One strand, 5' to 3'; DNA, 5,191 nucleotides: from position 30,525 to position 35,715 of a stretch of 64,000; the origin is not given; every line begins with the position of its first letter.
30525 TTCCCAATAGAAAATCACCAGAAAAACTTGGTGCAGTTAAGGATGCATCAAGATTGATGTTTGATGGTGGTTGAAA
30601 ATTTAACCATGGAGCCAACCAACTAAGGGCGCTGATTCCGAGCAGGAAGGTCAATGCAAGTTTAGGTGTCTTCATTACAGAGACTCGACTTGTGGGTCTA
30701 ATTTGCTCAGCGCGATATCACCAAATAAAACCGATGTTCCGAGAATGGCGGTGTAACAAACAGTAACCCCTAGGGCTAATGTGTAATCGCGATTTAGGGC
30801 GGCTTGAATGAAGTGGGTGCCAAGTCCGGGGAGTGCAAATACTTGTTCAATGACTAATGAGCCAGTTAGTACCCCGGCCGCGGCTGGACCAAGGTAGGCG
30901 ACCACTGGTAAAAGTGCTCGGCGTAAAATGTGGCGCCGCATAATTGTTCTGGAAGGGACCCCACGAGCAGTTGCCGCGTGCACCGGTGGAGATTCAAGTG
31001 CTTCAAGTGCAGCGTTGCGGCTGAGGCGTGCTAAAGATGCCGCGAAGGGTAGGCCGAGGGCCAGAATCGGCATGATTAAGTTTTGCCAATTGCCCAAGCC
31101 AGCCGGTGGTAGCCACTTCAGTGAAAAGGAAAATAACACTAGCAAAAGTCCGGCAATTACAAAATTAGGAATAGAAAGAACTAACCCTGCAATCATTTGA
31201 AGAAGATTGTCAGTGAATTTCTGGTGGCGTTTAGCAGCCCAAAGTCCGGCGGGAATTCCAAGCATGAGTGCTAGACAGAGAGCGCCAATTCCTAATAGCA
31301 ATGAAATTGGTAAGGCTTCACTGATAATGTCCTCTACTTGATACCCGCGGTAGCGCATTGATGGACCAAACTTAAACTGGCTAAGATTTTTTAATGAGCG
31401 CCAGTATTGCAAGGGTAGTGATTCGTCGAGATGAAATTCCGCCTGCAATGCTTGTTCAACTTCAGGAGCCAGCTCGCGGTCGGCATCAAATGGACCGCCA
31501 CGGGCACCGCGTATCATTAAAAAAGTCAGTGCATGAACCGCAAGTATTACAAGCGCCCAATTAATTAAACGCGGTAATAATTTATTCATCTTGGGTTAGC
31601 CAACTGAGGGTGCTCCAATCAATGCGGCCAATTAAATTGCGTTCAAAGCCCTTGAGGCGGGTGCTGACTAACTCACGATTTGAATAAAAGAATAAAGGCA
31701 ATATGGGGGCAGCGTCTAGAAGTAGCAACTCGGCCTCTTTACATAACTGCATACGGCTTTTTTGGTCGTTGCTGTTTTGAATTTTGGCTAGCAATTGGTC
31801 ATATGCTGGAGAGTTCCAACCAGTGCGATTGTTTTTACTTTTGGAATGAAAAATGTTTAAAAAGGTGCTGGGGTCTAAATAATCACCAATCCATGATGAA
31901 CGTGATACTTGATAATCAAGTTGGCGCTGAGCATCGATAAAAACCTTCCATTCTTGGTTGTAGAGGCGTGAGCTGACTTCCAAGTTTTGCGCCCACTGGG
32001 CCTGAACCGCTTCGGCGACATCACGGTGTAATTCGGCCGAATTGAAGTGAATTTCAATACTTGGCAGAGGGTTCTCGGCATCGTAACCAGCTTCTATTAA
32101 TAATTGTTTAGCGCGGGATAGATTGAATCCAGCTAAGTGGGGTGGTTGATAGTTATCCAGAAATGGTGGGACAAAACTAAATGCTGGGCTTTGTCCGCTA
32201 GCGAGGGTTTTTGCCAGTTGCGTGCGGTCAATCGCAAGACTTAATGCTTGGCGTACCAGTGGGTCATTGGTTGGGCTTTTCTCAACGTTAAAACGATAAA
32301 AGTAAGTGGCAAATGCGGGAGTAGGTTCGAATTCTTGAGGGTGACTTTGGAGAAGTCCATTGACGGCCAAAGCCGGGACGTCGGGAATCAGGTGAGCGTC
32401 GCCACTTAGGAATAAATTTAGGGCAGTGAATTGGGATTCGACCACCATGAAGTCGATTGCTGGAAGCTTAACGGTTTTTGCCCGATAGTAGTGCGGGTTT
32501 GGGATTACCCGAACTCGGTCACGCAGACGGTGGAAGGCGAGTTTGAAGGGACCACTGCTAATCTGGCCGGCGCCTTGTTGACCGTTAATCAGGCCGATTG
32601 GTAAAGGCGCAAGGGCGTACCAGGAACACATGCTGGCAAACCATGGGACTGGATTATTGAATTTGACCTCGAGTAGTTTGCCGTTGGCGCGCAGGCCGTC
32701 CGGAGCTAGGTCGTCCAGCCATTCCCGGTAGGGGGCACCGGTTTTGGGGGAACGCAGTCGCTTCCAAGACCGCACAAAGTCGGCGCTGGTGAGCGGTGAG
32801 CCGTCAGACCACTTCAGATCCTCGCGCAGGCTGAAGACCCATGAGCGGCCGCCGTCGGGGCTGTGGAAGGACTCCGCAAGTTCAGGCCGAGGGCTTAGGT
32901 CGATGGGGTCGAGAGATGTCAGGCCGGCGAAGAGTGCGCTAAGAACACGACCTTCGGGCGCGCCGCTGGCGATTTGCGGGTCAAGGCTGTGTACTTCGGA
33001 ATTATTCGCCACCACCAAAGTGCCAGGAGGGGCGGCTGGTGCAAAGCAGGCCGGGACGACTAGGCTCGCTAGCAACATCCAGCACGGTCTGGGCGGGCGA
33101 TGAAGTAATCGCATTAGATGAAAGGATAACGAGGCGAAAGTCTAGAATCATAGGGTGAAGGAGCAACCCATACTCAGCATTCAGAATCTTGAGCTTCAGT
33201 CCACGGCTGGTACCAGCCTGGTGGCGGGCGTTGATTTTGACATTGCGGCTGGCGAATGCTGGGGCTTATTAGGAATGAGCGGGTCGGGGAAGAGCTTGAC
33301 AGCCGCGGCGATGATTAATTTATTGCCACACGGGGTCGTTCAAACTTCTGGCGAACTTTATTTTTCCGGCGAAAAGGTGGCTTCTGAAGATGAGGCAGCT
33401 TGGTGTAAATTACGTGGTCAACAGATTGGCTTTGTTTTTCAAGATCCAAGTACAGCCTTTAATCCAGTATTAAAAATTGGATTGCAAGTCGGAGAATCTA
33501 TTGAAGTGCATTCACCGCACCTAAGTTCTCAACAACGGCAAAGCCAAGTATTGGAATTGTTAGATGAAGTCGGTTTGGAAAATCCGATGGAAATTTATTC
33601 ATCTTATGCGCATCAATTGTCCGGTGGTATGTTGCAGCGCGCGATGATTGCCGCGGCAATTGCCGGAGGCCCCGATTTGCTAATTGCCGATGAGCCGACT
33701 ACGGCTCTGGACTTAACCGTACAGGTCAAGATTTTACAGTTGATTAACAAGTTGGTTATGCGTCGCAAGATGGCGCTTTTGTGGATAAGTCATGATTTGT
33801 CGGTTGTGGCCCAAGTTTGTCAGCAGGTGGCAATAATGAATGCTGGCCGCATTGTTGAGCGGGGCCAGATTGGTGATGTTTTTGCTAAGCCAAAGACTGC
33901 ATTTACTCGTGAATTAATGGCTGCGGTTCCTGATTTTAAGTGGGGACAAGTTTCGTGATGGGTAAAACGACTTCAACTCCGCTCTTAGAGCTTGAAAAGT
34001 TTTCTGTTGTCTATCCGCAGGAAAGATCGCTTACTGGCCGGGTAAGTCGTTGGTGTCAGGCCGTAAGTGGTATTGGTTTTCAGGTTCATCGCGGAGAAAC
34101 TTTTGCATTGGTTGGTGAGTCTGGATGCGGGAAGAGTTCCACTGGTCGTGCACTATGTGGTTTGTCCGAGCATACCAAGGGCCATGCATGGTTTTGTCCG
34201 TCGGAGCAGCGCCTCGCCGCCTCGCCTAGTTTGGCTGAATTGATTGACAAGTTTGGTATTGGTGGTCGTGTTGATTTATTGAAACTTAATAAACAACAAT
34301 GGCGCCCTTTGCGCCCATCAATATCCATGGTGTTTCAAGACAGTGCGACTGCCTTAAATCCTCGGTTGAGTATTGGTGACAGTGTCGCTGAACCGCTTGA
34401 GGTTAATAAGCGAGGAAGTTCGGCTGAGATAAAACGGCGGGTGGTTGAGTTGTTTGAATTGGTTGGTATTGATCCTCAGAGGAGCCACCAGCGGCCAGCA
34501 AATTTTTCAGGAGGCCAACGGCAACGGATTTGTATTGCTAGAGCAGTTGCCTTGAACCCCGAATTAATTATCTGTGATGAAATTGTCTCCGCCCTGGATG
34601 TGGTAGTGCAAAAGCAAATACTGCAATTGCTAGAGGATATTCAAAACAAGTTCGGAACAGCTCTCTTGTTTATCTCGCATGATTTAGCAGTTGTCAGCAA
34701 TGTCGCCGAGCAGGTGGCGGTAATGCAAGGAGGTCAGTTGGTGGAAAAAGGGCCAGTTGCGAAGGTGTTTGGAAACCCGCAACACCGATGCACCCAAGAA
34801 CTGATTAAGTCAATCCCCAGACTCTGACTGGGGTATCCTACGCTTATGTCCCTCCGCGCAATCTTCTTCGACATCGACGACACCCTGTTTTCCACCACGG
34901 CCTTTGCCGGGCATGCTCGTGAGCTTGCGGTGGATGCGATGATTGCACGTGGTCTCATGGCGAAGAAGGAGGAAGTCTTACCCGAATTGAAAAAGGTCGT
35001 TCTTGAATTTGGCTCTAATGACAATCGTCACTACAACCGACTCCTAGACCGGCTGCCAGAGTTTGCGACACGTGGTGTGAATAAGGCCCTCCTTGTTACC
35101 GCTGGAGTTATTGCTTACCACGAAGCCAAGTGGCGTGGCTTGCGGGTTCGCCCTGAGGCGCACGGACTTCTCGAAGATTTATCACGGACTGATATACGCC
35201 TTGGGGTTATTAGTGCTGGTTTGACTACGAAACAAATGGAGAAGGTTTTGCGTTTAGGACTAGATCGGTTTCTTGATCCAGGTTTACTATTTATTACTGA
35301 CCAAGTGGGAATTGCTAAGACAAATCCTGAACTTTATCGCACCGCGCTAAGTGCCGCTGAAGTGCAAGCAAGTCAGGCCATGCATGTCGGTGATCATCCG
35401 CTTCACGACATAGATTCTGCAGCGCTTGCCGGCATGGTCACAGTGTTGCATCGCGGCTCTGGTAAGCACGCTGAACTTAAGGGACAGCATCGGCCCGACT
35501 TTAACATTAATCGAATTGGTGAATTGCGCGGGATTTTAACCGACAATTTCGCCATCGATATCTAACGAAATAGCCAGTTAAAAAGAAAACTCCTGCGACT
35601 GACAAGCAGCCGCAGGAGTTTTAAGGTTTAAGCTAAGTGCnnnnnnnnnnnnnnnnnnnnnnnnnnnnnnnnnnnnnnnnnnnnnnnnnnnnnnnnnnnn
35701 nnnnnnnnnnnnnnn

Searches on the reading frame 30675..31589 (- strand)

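Call 33: search_protein_families(library=pfam, proteins=[window:30675-31589:-], max_evalue=0.001)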
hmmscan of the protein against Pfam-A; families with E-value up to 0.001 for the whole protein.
window:30675-31589:- (304 aa): 1 family
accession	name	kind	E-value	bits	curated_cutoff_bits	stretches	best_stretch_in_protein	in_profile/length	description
PF00528.27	BPD_transp_1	-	2.9e-36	125.4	26.4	1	111-301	1-182/184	Binding-protein-dependent transport system inner membrane component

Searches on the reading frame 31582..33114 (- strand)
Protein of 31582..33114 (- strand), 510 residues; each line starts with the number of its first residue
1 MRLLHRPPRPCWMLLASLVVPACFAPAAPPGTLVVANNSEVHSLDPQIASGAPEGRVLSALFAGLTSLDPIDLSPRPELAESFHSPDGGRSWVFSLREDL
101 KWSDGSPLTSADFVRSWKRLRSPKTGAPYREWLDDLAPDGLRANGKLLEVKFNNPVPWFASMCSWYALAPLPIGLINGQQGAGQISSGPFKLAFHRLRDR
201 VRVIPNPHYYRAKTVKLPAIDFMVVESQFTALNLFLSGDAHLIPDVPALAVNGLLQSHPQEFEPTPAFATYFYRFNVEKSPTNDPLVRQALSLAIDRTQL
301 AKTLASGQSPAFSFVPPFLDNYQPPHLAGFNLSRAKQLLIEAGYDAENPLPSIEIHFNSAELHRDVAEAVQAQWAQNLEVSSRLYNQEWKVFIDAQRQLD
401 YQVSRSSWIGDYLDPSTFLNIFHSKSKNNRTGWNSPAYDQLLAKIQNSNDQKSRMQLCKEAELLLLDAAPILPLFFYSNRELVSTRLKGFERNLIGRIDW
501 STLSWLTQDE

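Call 33: search_protein_families(library=pfam, proteins=[window:31582-33114:-], max_evalue=0.001)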
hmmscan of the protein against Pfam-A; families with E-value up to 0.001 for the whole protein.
window:31582-33114:- (510 aa): 1 family
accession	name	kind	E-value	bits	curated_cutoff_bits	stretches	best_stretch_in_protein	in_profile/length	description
PF00496.27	SBP_bac_5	-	2.4e-69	234.7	32.4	1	75-429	2-367/368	Bacterial extracellular solute-binding proteins, family 5 Middle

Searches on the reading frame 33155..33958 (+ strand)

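Call 68: search_protein_families(library=pfam, proteins=[window:33155-33958:+], max_evalue=0.001)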
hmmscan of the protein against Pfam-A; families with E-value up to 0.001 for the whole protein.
window:33155-33958:+ (267 aa): 1 family
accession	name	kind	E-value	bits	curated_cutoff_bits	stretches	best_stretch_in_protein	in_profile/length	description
PF00005.33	ABC_tran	-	9.8e-25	88.2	25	1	25-183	3-137/137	ABC transporter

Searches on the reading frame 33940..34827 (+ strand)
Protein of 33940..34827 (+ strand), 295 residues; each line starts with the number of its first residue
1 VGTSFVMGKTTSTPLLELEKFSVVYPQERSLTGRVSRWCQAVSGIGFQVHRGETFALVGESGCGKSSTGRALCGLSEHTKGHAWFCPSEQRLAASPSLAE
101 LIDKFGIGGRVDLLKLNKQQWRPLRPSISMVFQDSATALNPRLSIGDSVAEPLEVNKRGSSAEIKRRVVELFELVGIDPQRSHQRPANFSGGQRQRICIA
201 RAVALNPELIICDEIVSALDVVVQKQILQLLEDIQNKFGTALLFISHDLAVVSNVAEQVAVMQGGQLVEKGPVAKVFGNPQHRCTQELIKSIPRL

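Call 68: search_protein_families(library=pfam, proteins=[window:33940-34827:+], max_evalue=0.001)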
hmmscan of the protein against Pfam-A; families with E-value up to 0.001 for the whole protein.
window:33940-34827:+ (295 aa): 4 families
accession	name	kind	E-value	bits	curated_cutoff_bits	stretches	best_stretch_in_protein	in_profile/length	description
PF00005.33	ABC_tran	-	3e-26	93.1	25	1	43-215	2-135/137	ABC transporter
PF02463.25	SMC_N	-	3.6e-06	27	40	1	127-263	78-213/220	RecF/RecN/SMC N terminal domain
PF13401.12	AAA_22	-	0.00016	22.4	27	0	55-245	8-121/130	AAA domain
PF13304.12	AAA_21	-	0.0005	20.7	27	0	186-252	235-303/304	AAA domain, putative AbiEii toxin, Type IV TA system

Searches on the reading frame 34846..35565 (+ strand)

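Call 68: search_protein_families(library=pfam, proteins=[window:34846-35565:+], max_evalue=0.001)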
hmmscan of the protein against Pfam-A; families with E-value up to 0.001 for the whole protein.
window:34846-35565:+ (239 aa): 4 families
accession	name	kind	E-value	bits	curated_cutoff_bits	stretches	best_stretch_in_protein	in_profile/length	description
PF00702.32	Hydrolase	-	2e-17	64.6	26.4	1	4-196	2-191/191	haloacid dehalogenase-like hydrolase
PF13419.12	HAD_2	-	4.8e-14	53.3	23.8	1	6-200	1-176/178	Haloacid dehalogenase-like hydrolase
PF13242.12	Hydrolase_like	-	2.2e-09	37.5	22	1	157-226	3-74/75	HAD-hyrolase-like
PF12710.13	HAD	-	1.7e-05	25.8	27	1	6-188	1-184/189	haloacid dehalogenase-like hydrolase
